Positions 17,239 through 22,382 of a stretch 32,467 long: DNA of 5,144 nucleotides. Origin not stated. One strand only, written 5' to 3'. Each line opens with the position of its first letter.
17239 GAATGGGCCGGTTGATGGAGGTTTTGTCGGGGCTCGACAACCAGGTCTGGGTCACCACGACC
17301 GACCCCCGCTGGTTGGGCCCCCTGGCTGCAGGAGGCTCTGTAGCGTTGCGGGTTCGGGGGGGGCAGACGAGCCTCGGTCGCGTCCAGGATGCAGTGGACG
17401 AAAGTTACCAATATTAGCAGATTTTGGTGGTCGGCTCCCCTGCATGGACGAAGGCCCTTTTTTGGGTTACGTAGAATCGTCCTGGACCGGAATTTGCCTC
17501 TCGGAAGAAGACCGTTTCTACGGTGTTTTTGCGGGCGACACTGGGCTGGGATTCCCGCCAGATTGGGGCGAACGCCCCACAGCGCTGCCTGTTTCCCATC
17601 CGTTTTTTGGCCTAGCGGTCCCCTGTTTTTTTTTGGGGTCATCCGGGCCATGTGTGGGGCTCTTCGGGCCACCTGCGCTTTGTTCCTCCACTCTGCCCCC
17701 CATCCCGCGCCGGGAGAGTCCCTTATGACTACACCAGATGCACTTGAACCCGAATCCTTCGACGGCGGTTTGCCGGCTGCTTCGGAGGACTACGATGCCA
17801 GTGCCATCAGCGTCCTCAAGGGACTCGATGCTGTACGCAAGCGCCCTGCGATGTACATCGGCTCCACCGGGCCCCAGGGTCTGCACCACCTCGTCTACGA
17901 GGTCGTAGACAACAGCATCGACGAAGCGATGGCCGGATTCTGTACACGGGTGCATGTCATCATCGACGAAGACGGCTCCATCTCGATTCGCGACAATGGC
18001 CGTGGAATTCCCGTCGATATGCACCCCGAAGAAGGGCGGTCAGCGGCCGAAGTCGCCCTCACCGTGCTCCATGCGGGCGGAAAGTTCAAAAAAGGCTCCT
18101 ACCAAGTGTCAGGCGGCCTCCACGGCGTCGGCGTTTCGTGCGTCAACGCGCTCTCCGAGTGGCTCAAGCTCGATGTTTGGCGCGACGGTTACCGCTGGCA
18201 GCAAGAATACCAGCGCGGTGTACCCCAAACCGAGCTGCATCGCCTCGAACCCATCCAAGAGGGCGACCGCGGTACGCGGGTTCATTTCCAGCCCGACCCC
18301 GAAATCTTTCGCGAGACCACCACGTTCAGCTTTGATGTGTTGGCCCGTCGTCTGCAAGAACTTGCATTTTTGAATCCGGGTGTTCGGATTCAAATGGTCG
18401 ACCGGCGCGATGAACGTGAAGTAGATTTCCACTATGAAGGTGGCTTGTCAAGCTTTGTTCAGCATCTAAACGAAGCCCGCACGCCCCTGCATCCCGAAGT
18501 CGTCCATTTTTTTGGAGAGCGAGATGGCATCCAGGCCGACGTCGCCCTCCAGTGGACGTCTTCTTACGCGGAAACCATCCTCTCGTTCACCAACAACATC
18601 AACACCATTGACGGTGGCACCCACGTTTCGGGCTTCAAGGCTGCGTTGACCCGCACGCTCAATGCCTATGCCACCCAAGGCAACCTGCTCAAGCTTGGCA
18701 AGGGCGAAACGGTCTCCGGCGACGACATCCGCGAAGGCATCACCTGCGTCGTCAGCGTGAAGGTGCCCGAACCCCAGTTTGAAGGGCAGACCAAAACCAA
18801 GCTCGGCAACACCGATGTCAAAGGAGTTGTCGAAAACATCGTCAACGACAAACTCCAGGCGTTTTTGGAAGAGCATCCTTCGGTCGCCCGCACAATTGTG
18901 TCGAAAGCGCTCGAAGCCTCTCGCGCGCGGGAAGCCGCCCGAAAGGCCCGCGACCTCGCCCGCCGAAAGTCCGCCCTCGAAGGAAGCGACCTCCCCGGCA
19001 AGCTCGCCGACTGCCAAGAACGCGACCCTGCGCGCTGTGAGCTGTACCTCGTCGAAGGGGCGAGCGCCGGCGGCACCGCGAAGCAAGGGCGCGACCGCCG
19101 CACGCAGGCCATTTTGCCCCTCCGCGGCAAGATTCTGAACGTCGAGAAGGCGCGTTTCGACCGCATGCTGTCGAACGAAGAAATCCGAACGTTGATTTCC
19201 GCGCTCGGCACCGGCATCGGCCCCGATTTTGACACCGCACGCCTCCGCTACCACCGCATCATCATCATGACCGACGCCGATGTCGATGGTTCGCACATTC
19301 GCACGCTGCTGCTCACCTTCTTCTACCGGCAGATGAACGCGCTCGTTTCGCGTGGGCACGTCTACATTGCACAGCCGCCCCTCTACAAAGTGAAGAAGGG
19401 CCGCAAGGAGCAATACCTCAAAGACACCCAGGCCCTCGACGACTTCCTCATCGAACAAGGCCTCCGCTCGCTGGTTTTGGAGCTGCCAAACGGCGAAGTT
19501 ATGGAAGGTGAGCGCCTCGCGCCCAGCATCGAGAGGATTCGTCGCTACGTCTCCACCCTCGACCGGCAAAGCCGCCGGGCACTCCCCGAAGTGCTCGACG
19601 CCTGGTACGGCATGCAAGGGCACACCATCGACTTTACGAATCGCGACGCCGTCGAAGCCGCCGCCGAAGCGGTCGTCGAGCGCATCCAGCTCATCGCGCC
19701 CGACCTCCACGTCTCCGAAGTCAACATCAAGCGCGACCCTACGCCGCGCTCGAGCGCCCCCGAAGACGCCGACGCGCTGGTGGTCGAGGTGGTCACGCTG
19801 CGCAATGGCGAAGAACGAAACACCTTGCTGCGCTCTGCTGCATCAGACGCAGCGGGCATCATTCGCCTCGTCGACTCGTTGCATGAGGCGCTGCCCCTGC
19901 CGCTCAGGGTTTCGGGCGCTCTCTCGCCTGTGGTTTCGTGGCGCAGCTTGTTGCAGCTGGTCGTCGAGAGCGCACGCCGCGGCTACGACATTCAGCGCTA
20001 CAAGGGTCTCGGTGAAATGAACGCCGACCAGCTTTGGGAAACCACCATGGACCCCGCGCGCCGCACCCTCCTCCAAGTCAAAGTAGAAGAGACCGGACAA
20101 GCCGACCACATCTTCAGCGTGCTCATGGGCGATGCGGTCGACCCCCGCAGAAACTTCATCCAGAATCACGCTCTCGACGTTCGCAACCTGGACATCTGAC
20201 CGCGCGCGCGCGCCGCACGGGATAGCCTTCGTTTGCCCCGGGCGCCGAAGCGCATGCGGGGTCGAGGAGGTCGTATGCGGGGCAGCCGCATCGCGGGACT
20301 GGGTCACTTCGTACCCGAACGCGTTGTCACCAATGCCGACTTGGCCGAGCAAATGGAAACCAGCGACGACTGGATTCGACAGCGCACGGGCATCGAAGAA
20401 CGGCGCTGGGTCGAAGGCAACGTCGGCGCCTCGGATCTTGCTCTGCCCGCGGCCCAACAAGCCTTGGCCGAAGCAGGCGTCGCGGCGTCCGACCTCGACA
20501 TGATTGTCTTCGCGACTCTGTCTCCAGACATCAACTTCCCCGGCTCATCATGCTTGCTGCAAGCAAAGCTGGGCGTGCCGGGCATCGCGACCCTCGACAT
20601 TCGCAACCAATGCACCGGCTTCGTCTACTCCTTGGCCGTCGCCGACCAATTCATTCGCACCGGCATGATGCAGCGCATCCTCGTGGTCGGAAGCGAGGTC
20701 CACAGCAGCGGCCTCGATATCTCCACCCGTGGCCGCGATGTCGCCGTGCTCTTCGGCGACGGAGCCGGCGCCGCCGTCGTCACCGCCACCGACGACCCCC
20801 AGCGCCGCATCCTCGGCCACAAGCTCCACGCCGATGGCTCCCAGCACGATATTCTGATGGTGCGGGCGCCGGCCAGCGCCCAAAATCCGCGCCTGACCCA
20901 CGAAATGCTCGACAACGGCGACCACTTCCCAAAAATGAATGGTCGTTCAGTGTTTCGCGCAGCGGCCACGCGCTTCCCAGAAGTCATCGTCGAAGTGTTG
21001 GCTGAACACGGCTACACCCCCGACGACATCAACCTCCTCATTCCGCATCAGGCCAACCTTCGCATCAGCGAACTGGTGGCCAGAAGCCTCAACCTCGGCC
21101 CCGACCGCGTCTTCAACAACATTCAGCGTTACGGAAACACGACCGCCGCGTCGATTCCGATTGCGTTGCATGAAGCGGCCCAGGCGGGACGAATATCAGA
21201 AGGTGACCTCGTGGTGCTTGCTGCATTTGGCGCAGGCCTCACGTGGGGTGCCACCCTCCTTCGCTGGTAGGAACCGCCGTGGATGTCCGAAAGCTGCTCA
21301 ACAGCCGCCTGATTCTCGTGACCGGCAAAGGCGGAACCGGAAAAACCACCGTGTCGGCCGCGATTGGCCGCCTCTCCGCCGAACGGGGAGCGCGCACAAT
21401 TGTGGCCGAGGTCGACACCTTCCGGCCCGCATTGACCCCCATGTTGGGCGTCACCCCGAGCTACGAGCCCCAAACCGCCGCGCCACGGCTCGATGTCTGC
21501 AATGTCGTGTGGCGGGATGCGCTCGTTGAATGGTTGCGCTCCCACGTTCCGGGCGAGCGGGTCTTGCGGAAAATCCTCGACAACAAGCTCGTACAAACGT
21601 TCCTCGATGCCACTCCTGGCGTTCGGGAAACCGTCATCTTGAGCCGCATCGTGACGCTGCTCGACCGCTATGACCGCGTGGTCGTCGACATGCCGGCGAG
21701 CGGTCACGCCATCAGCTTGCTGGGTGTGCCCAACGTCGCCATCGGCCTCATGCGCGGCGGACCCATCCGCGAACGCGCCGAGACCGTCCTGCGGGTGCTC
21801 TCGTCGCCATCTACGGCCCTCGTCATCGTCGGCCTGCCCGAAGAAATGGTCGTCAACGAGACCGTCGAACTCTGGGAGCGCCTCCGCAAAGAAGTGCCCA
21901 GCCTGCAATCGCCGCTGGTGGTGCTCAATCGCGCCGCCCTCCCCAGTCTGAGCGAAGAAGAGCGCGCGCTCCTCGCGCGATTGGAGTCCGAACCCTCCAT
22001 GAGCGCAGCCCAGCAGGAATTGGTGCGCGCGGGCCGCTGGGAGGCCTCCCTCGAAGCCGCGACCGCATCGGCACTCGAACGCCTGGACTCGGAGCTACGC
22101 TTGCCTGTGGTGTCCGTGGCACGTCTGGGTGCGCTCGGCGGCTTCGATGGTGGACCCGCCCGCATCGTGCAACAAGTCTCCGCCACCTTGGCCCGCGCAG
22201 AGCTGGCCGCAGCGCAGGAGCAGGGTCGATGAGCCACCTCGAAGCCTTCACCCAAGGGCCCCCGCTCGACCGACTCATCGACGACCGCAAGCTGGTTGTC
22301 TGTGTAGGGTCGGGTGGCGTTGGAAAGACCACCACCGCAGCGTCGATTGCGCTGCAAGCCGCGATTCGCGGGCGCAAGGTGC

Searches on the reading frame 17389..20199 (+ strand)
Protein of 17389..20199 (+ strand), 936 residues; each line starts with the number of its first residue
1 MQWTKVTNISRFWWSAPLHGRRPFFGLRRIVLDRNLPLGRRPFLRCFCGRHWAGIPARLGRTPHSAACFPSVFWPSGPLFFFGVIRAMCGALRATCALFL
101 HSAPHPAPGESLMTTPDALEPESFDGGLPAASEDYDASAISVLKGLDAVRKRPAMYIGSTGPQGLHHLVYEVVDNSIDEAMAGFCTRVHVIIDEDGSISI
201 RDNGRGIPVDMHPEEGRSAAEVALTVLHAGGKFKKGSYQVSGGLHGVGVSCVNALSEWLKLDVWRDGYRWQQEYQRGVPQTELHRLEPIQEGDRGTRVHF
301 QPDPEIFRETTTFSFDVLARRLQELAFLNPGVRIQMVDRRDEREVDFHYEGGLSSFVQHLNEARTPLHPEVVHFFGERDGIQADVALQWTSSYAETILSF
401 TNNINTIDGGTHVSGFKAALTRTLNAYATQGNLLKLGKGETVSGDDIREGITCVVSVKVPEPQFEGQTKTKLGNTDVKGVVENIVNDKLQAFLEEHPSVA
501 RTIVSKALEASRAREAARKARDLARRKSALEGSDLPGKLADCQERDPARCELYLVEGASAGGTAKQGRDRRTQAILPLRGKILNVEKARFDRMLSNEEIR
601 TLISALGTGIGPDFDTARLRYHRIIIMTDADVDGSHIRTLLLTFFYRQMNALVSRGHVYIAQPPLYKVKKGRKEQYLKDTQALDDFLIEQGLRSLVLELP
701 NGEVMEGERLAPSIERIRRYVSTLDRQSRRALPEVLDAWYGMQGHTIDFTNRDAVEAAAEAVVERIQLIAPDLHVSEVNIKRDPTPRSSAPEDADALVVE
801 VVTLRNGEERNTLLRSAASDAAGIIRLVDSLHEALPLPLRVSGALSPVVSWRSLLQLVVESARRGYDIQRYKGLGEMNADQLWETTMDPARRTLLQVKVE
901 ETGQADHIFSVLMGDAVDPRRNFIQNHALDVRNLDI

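Call 4: search_protein_families(library=pfam, proteins=[window:17389-20199:+])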
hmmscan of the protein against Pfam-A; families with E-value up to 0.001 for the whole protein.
window:17389-20199:+ (936 aa): 5 families
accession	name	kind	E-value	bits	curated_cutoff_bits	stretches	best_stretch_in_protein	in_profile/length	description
PF00204.31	DNA_gyraseB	-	5.8e-63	211.9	27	1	352-522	1-172/173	DNA gyrase B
PF00986.26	DNA_gyraseB_C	-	4.9e-30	103.9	29.8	1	864-925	2-63/63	DNA gyrase B subunit, carboxyl terminus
PF01751.28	Toprim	-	1.7e-19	70.2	23.1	1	551-662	1-95/96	Toprim domain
PF02518.31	HATPase_c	-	3e-17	63.5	26.4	1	162-304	3-109/111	Histidine kinase-, DNA gyrase B-, and HSP90-like ATPase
PF21249.2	GyrB_hook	-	2e-08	34.1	23.7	1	664-686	1-23/29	GyrB, hook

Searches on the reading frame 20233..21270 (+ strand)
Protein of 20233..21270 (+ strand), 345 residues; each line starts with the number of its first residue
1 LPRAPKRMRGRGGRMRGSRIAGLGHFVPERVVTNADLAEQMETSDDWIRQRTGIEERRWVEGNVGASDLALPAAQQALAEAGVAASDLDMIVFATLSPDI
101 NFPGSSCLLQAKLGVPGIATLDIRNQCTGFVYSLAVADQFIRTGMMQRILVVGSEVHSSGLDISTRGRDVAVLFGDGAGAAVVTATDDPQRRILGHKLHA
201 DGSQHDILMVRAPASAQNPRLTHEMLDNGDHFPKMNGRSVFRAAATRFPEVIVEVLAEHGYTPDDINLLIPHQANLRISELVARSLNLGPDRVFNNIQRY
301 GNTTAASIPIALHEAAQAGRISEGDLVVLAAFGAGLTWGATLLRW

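Call 4: search_protein_families(library=pfam, proteins=[window:20233-21270:+])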
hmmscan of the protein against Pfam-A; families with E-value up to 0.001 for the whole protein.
window:20233-21270:+ (345 aa): 4 families
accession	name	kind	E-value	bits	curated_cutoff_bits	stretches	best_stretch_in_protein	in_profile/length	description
PF08541.16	ACP_syn_III_C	-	5.2e-37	126.3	26.6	1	256-345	1-90/90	3-Oxoacyl-[acyl-carrier-protein (ACP)] synthase III C terminal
PF08545.16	ACP_syn_III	-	5.1e-26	90.8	24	1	121-202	1-80/80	3-Oxoacyl-[acyl-carrier-protein (ACP)] synthase III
PF00195.25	Chal_sti_synt_N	-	1.7e-09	37.9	27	1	63-185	96-223/225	Chalcone and stilbene synthases, N-terminal domain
PF00108.29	Thiolase_N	-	1.3e-05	25.2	26.4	1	51-157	8-115/260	Thiolase, N-terminal domain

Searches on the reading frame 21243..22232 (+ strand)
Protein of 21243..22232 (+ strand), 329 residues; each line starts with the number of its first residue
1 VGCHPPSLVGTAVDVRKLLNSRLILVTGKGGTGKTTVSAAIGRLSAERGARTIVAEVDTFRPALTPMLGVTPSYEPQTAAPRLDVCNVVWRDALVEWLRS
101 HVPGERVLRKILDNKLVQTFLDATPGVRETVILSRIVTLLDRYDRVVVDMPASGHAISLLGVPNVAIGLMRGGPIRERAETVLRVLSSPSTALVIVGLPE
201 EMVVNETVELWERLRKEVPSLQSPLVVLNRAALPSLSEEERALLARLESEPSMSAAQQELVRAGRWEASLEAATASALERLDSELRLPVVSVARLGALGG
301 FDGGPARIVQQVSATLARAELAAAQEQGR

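Call 48: search_protein_families(library=pfam, proteins=[window:21243-22232:+], max_evalue=0.00001)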
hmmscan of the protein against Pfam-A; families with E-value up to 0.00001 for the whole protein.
window:21243-22232:+ (329 aa): 2 families
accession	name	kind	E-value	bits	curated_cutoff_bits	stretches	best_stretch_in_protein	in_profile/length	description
PF02374.21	ArsA_ATPase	-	7e-20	71.9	24.3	1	22-167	2-149/305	Anion-transporting ATPase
PF01656.29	CbiA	-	1.6e-08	35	25.4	1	24-246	2-98/125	CobQ/CobB/MinD/ParA nucleotide binding domain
